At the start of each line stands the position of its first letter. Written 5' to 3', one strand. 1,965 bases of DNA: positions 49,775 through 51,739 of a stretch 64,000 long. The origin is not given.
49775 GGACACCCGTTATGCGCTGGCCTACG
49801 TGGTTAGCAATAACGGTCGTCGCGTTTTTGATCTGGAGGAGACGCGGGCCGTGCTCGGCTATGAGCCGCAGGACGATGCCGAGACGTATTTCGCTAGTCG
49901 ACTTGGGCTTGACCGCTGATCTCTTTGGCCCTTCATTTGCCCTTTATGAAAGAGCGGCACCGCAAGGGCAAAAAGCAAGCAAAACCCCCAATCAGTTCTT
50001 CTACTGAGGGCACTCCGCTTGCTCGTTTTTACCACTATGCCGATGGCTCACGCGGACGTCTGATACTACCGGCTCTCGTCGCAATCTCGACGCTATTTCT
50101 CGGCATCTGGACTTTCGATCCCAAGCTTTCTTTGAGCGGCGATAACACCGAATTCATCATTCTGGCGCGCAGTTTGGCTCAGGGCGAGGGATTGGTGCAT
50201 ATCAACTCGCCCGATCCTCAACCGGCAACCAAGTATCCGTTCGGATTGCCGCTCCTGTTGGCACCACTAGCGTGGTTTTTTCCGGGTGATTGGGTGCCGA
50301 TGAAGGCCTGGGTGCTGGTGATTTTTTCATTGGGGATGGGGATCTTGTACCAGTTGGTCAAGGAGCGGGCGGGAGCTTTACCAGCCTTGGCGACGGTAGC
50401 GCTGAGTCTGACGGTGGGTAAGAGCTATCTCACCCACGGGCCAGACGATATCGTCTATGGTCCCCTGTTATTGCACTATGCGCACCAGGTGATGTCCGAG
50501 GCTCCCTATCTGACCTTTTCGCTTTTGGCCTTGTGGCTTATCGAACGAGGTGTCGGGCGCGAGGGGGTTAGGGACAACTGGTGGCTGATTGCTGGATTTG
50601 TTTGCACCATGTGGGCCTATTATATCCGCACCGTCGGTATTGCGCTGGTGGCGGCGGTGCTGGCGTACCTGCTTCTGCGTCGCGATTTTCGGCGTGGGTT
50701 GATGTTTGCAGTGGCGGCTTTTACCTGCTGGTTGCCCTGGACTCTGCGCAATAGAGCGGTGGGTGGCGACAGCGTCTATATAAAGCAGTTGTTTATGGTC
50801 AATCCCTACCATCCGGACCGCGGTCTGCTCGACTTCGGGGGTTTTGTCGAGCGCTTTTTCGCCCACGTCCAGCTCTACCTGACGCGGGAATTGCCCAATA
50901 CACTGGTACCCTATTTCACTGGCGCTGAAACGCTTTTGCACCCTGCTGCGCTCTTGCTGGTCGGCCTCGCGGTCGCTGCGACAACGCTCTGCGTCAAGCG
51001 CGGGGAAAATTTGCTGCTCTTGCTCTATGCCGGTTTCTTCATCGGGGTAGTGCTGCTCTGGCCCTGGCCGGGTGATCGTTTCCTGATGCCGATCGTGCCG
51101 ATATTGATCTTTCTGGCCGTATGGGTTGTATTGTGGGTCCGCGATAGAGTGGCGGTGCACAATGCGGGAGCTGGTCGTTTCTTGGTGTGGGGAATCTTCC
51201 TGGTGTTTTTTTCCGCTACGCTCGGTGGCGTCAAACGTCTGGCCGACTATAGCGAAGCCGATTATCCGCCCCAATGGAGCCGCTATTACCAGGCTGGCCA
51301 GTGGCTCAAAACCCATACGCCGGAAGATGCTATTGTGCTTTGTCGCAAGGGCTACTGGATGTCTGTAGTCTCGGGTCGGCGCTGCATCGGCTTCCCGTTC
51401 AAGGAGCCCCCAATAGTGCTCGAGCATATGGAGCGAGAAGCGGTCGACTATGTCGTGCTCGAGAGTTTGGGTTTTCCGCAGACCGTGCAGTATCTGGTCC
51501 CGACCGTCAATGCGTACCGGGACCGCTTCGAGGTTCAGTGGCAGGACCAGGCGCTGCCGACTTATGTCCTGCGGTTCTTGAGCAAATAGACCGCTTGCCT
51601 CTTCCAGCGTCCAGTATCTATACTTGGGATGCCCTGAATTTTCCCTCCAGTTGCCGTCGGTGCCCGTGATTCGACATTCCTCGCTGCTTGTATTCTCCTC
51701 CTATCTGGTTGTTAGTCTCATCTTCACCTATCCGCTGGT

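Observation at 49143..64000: Envelope glycosylation island built from polyprenyl-phosphate-sugar synthases and GT-C transferases, missing several expected parts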

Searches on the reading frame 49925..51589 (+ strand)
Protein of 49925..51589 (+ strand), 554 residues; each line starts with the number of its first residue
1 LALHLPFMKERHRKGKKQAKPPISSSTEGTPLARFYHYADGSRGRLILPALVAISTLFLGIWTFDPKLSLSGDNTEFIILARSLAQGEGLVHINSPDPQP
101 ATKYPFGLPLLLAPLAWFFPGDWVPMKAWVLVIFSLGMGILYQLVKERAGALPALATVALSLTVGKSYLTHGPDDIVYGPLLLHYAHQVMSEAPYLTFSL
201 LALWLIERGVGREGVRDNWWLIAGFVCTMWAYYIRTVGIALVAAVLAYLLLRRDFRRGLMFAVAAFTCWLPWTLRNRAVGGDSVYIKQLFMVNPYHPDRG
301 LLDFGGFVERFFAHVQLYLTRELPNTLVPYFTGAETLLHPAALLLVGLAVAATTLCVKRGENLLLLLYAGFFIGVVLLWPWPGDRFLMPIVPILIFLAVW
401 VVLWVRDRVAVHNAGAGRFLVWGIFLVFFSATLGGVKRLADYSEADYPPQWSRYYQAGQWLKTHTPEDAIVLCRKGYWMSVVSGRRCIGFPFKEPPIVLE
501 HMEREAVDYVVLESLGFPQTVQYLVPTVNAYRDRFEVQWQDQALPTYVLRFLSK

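Call 3: search_protein_families(library=pfam, proteins=[window:49925-51589:+], max_evalue=0.01)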
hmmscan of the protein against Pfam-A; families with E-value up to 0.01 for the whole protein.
window:49925-51589:+ (554 aa): 0 families

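Call 6: search_protein_families(library=ncbifam, proteins=[window:49925-51589:+], max_evalue=0.01)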
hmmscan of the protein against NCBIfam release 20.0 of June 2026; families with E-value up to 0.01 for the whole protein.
window:49925-51589:+ (554 aa): 0 families

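Call 10: find_homologous_proteins(query=window:49946-51589:+)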
Query window:49946-51589:+ (547 aa): 162 proteins with E <= 0.001 among 8000 candidates; the best 120 are listed.
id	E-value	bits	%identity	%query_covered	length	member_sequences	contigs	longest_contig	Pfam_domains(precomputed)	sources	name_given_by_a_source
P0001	0.0e+0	1260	100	100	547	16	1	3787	-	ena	-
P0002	6.0e-294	994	77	100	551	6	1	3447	-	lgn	-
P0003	1.2e-288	977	75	100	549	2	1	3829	-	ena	-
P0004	5.1e-288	975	75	100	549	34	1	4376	-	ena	-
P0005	9.3e-288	974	75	100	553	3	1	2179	-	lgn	-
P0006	2.4e-287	972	75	100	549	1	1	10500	-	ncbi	-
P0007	4.3e-287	972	75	100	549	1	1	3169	-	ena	-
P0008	4.4e-287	972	75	100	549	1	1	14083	-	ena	-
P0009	1.5e-286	970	74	100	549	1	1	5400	-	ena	-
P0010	5.4e-286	968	75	100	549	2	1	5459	-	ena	-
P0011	1.9e-284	963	75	100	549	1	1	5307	-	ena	-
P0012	4.1e-284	962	74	100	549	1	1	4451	-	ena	-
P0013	7.2e-284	961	74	100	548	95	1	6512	-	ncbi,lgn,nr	ncbi:MAG: hypothetical protein OSB73_18975 [Candidatus Latescibacteria bacterium]|nr:hypothetical pr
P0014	6.4e-282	955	74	100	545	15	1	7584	-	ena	-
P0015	2.7e-281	953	74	100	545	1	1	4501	-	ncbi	-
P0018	7.2e-254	862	68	100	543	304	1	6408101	-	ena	-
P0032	3.0e-214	731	60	100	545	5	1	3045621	-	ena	-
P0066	2.4e-168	580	51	99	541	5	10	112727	-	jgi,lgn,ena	-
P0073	1.1e-145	505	49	93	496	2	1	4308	PF13231.13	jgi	jgi:4-amino-4-deoxy-L-arabinose transferase-like glycosyltransferase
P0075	1.3e-139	485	46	90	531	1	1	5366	PF13231.13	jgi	-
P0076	5.2e-139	483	48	90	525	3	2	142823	PF13231.13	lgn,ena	-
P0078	2.1e-138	481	46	100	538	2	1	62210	PF13231.13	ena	-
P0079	4.8e-137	476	45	98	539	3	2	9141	PF13231.13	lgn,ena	-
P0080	3.0e-136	474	45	100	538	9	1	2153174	PF13231.13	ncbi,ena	-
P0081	4.9e-136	473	44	99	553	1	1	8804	PF13231.13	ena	-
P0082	1.9e-135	471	45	100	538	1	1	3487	PF13231.13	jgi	jgi:hypothetical protein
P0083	2.8e-135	470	45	99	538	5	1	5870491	PF13231.13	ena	-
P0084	2.4e-134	467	47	90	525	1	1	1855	PF13231.13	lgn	-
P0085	9.3e-134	465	46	90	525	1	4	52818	PF13231.13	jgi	jgi:4-amino-4-deoxy-L-arabinose transferase-like glycosyltransferase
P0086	1.6e-133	465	47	92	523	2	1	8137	PF13231.13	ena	-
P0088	1.3e-132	462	45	100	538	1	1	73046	PF13231.13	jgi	jgi:4-amino-4-deoxy-L-arabinose transferase-like glycosyltransferase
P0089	1.4e-132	461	45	93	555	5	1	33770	PF13231.13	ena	-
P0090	1.8e-132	461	45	90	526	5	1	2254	PF13231.13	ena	-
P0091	3.3e-132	460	45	90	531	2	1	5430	PF13231.13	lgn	-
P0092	5.6e-131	456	46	91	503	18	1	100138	PF02366.25,PF13231.13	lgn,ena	-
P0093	5.9e-131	456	45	90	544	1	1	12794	PF13231.13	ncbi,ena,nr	ncbi:MAG: hypothetical protein EXS58_15200 [Candidatus Latescibacteria bacterium]|nr:hypothetical pr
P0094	7.3e-131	456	47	90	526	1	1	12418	PF13231.13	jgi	jgi:4-amino-4-deoxy-L-arabinose transferase-like glycosyltransferase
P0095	1.3e-130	455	45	90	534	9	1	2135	PF13231.13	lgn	-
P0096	5.9e-130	453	47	89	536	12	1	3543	PF13231.13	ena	-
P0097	8.9e-130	452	45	92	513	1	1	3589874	PF02366.25,PF13231.13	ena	-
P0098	1.2e-128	449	44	92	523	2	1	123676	PF13231.13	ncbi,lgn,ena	-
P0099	2.6e-128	447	43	94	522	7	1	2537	PF02366.25,PF13231.13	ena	-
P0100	5.1e-128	446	45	90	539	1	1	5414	PF13231.13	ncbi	ncbi:MAG: glycosyltransferase family 39 protein [Gemmatimonadota bacterium]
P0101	7.3e-128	446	43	97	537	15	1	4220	PF13231.13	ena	-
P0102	3.0e-127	444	45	89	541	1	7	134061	PF13231.13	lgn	-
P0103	3.9e-127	443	45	93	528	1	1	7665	PF13231.13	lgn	-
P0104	4.2e-127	443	45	95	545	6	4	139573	PF13231.13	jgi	jgi:hypothetical protein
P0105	7.2e-127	443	45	92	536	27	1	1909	PF13231.13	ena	-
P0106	1.1e-126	442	45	89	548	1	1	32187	PF13231.13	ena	-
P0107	3.0e-126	441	42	99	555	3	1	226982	PF13231.13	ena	-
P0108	1.8e-125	438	42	99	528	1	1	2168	PF13231.13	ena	-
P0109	3.6e-125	437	44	93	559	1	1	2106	PF13231.13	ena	-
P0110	1.0e-124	436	44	98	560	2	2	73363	PF02366.25,PF13231.13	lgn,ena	-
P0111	2.3e-122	428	45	90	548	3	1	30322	PF13231.13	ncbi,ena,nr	ncbi:MAG: glycosyltransferase family 39 protein [bacterium]|nr:glycosyltransferase family 39 protein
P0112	2.6e-122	428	44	89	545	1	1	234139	PF13231.13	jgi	-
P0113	6.1e-122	426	43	99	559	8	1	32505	PF13231.13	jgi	-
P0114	9.6e-122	426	46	90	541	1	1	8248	PF13231.13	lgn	-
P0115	3.1e-121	424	43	98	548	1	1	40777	PF13231.13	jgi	jgi:4-amino-4-deoxy-L-arabinose transferase-like glycosyltransferase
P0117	3.9e-120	420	42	99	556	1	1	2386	PF13231.13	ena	-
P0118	5.7e-120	420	42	98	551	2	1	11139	PF13231.13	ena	-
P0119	1.2e-119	419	44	99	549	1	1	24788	PF13231.13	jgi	-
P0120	3.8e-119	417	41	94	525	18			PF13231.13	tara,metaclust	tara:strand:- start:1596 stop:3173 length:1578 start_codon:yes stop_codon:yes gene_type:complete|met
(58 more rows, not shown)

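Call 11: search_protein_families(library=pfam, proteins=[window:49946-51589:+], max_evalue=10)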
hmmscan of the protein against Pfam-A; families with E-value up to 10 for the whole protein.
window:49946-51589:+ (547 aa): 1 family
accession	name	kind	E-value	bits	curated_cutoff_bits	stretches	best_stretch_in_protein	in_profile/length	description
PF03901.23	Glyco_transf_22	-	0.91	9.1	23.8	1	358-427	294-363/414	Alg9-like mannosyltransferase family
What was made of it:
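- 49946..51589 (+): g2: 547-aa polytopic PMT_2-type GT-C glycosyltransferase (core gene). No Pfam hit itself (calls 3, 11).
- Checked: g2 (49946-51589, +): polytopic, no Pfam hit of its own (calls 3, 11).
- No MIR or other protein-binding domain was found in g2 (calls 3, 11).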

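Call 13: find_encoding_contigs(protein=P0018, flank=10000, max_places=2)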
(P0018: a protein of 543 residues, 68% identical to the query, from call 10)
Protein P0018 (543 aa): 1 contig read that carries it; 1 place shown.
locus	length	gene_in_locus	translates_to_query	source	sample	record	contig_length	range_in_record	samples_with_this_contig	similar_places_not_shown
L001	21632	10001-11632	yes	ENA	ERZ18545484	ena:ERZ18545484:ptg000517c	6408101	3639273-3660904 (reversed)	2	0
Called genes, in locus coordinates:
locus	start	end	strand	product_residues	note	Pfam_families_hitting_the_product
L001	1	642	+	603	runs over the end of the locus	PF03717:PBP_dimer, PF00905:Transpeptidase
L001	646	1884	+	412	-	PF01098:FTSW_RODA_SPOVE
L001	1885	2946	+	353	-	PF00515:TPR_1 (faint), PF07719:TPR_2 (faint), PF12895:ANAPC3 (faint), PF13181:TPR_8 (faint), PF13414:TPR_11 (faint), PF13424:TPR_12 (faint), PF23914:TPR_CcmH_CycH (weak), PF14559:TPR_19 (weak), +3 more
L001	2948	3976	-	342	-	PF00158:Sigma54_activat, PF13191:AAA_16 (weak), PF14532:Sigma54_activ_2, PF07728:AAA_5, PF25601:AAA_lid_14, PF02954:HTH_8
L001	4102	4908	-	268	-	PF00142:Fer4_NifH (weak), PF01656:CbiA, PF02374:ArsA_ATPase (weak), PF06564:CBP_BcsQ, PF09140:MipZ (weak), PF10609:ParA, PF13614:AAA_31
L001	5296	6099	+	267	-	PF01503:PRA-PH (faint), PF03819:MazG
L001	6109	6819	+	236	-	-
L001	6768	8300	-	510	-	PF00884:Sulfatase, PF01663:Phosphodiest (faint), PF16347:SGSH_C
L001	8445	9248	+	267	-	PF03976:PPK2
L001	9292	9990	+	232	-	PF14808:TMEM164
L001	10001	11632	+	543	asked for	-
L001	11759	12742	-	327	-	PF00248:Aldo_ket_red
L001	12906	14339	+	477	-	PF03190:Thioredox_DsbH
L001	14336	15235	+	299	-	PF01370:Epimerase, PF02719:Polysacc_synt_2 (faint), PF04321:RmlD_sub_bind, PF16363:GDP_Man_Dehyd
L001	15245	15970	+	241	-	PF00535:Glycos_transf_2, PF13641:Glyco_tranf_2_3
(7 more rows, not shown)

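Call 14: find_encoding_contigs(protein=P0032, flank=10000, max_places=2)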
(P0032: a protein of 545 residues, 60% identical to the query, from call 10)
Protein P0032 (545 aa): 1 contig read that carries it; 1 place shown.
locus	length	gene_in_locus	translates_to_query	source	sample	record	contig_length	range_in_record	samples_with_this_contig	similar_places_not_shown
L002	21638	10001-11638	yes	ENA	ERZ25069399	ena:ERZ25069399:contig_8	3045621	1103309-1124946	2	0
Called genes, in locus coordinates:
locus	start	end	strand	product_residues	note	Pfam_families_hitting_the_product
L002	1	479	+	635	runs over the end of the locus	PF00005:ABC_tran, PF13304:AAA_21 (faint)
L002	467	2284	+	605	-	PF00005:ABC_tran, PF13304:AAA_21 (faint)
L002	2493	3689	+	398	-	PF01637:ATPase_2 (weak)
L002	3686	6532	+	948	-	PF13191:AAA_16, PF13432:TPR_16 (faint), PF13428:TPR_14 (faint), PF14559:TPR_19 (faint), PF13181:TPR_8 (faint), PF13374:TPR_10 (faint), PF23914:TPR_CcmH_CycH (faint), PF13424:TPR_12 (weak), +3 more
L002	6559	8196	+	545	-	-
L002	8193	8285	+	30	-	-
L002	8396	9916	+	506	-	-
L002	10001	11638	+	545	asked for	-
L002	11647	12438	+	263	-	PF00520:Ion_trans, PF07885:Ion_trans_2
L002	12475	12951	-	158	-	PF20797:HepT-like_2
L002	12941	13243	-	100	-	PF01909:NTP_transf_2 (weak), PF18765:Polbeta (weak)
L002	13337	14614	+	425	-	PF00150:Cellulase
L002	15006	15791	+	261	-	PF05721:PhyH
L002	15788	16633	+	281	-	PF02585:PIG-L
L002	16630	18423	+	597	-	PF02463:SMC_N (faint), PF13175:AAA_15, PF13476:AAA_23 (weak), PF13175:AAA_15 (weak), PF13304:AAA_21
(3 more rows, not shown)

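Call 15: find_related_loci(query=window:49946-51589:+, collection=genome_contigs, flank=10000)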
Query window:49946-51589:+ (547 aa) in genome_contigs; peptide patterns used: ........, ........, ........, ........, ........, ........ (x = any residue, [..] = any of these).
38 stretches matched a pattern; 31 encode a relative of the query (tblastn E <= 1e-3); 31 distinct loci.
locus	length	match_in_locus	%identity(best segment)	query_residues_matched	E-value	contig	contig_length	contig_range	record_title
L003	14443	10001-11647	75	1-546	0e+0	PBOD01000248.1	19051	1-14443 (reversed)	MAG: Gemmatimonadetes bacterium isolate RS822 TaraRedSea_contig_138546, whole genome shotgun sequence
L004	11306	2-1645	75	2-546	0e+0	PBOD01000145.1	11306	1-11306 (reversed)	MAG: Gemmatimonadetes bacterium isolate RS822 19273, whole genome shotgun sequence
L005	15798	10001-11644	75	1-547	0e+0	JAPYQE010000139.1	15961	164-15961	MAG: Candidatus Latescibacterota bacterium isolate PW2.concoct.70_sub PW2_4400_length_15961_cov_10.132906, whole genome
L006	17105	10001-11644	74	1-547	0e+0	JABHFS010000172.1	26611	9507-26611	MAG: Gemmatimonadetes bacterium isolate SI037_bin186 k141_2643493, whole genome shotgun sequence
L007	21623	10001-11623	70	1-547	0e+0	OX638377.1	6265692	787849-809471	MAG: uncultured Latescibacteria bacterium isolate 96736c8f-e424-4c7a-a7cc-5c0d8e7e2df7 genome assembly, chromosome: 1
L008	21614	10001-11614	70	4-545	0e+0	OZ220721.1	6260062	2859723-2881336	MAG: Candidatus Latescibacterota bacterium isolate 1fb1e748-2903-4aab-acc2-5860c344c101 genome assembly, chromosome: 1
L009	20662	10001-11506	75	42-545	0e+0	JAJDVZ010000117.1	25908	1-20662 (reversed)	MAG: Candidatus Latescibacterota bacterium isolate jk18x22bins.75 k141_221497, whole genome shotgun sequence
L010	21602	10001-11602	70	3-547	0e+0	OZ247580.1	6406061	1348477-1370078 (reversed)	MAG: Candidatus Latescibacterota bacterium isolate 34bd4037-9faa-49cb-aada-cae4c411e00c genome assembly, chromosome: 1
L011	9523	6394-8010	71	6-546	0e+0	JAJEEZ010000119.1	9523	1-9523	MAG: Candidatus Latescibacterota bacterium isolate p16x34bins.62 k141_522985, whole genome shotgun sequence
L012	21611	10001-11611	71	6-547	0e+0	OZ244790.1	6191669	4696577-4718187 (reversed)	MAG: Candidatus Latescibacterota bacterium isolate 46c83e85-0880-45c6-8d78-79488e6eca4b genome assembly, chromosome: 1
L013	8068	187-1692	74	42-545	0e+0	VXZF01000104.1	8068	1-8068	MAG: Gemmatimonadetes bacterium isolate SB0670_bin_29 NODE_4177_length_8068_cov_6.511669, whole genome shotgun sequence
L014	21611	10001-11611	71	6-547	0e+0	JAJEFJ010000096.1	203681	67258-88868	MAG: Candidatus Latescibacterota bacterium isolate p16x43bins.30 k141_565382, whole genome shotgun sequence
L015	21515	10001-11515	75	41-547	0e+0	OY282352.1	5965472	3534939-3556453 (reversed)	MAG: uncultured Latescibacteria bacterium genome assembly, chromosome: 1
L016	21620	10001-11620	69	1-546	0e+0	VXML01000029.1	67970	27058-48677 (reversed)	MAG: Gemmatimonadetes bacterium isolate SB0661_bin_36 NODE_505_length_67970_cov_76.229728, whole genome shotgun sequence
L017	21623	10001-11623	70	1-547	0e+0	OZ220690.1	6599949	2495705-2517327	MAG: Candidatus Latescibacterota bacterium isolate 4544edd8-ea3d-4877-aa30-594cc490bc13 genome assembly, chromosome: 1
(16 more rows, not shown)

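Call 23: predict_structure(protein=window:49946-51589:+)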
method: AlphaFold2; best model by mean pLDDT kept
length: 547 residues; sequences in the alignment: 1
mean_pLDDT: 45.3   pTM: 0.27
mean pLDDT of the five models: 45.3, 44.0, 39.6, 39.2, 37.8
residues with pLDDT >= 90: 0; 70-90: 0; 50-70: 120; < 50: 427
segments of 3 or more residues with pLDDT < 50: 1-5, 8-18, 20-164, 167-171, 173-176, 178-193, 195-211, 216-226, 228-230, 232-234, 241-246, 263-342, 344-352, 375-383, 399-405, 407-409, 425-451, 460-471, 475-486, 506-509, 533-539
pLDDT, mean of each block of 10 residues (from residue 1): 46 43 42 43 43 42 40 38 35 37 39 40 43 44 45 47 46 47 45 46 45 47 45 50 48 51 45 37 34 40 44 41 40 47 47 50 54 46 50 51 48 51 46 40 42 50 47 45 49 56 48 53 54 49 52
secondary structure, 60 per line:
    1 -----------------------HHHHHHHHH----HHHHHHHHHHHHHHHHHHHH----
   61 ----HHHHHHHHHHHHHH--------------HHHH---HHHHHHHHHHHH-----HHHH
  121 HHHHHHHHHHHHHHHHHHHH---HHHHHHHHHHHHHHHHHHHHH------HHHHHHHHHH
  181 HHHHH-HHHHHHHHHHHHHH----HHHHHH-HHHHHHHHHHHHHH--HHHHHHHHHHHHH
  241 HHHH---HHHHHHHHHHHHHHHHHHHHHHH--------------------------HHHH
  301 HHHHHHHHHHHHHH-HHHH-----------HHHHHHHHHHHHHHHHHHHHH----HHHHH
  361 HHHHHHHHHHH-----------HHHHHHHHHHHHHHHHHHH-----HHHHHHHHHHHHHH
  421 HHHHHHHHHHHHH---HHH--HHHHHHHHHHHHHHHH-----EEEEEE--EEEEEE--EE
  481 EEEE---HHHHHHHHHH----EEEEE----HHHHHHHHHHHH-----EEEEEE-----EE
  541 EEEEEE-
elements in order: H24-32 H37-56 H65-78 H93-96 H100-111 H117-140 H144-164 H171-185 H187-200 H205-210 H212-225 H228-244 H248-270 H297-314 H316-319 H331-351 H356-371 H383-401 H407-433 H442-457 E463-468 E471-476 E479-484 H488-497 E502-506 H511-522 E528-533 E539-546
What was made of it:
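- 49946..51589 (+): The single-sequence structure model was unusable (pLDDT 45, call 23).
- Its model failed (call 23).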

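Call 26: search_solved_structures(query=A2, max_evalue=1, show_alignments=2)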
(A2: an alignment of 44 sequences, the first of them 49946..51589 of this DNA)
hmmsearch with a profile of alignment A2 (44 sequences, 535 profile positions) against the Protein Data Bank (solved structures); distinct sequences matched with E-value up to 1: 3.
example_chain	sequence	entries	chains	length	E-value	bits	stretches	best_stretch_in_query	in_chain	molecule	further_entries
5i27_A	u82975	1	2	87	0.12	14.2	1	264-301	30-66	Matrix protein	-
4zv5_A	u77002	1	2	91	0.14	14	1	264-301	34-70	Matrix protein p10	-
5hyb_A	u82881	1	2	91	0.14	14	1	264-301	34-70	Matrix Protein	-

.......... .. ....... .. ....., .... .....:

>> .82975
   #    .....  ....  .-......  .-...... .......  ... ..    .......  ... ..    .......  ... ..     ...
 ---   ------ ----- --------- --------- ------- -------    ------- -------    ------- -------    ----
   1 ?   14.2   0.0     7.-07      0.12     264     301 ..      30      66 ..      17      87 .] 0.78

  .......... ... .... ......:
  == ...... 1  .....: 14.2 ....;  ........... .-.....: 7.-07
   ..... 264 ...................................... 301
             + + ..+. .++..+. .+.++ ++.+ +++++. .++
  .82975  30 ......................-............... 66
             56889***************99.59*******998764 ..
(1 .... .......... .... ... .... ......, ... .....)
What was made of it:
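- On GT-C fold glycosyltransferases: The profile found no GT-C enzyme in the PDB by sequence (call 26).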

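Call 28: search_protein_families(library=pfam, alignment_id=A2, max_evalue=0.001)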
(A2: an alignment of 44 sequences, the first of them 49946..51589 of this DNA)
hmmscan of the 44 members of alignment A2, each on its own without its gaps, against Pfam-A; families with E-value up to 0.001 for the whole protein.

A. member 1, window:49946-51589:+ (547 aa): 0 families

B. families by the number of members that match (of 44 scanned): 3 families
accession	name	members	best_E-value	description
PF13231.12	PMT_2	25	4.1e-11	Dolichyl-phosphate-mannose-protein mannosyltransferase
PF02366.24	PMT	5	3.1e-10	Dolichyl-phosphate-mannose-protein mannosyltransferase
PF09594.16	GT87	1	0.00055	Glycosyltransferase family 87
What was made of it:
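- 49946..51589 (+): 25 of 44 homologues hit PMT_2 and 5 hit PMT (call 28).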

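Call 32: find_encoding_contigs(protein=P0080, flank=8000, max_places=1)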
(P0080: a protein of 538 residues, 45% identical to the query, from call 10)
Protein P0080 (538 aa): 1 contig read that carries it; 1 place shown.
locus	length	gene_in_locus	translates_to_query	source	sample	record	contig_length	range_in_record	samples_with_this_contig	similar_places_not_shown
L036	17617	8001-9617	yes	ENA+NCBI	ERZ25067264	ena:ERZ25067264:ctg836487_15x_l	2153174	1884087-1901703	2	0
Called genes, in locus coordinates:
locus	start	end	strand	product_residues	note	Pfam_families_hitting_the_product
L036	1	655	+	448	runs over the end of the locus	PF23952:LRR_EndoS (faint), PF14580:LRR_9 (faint), PF12799:LRR_4, PF23598:LRR_14 (weak), PF13855:LRR_8 (weak), PF12799:LRR_4 (weak)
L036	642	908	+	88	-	PF07494:Reg_prop (faint)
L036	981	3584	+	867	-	-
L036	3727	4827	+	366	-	PF08450:SGL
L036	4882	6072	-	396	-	PF01408:GFO_IDH_MocA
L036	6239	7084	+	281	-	PF03976:PPK2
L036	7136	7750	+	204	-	PF07638:Sigma70_ECF (weak), PF04542:Sigma70_r2, PF08281:Sigma70_r4_2, PF04545:Sigma70_r4 (weak)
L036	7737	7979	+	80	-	PF13490:zf-HC2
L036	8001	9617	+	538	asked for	PF13231:PMT_2 (weak)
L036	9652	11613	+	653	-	PF19830:DUF6311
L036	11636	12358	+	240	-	PF13641:Glyco_tranf_2_3, PF00535:Glycos_transf_2, PF10111:Glyco_tranf_2_2 (faint)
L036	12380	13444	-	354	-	PF01073:3Beta_HSD (weak), PF01370:Epimerase, PF02719:Polysacc_synt_2 (weak), PF04321:RmlD_sub_bind, PF16363:GDP_Man_Dehyd, PF07993:NAD_binding_4 (weak)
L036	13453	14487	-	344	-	PF01370:Epimerase, PF07993:NAD_binding_4, PF16363:GDP_Man_Dehyd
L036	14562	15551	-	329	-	PF00248:Aldo_ket_red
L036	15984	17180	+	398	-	-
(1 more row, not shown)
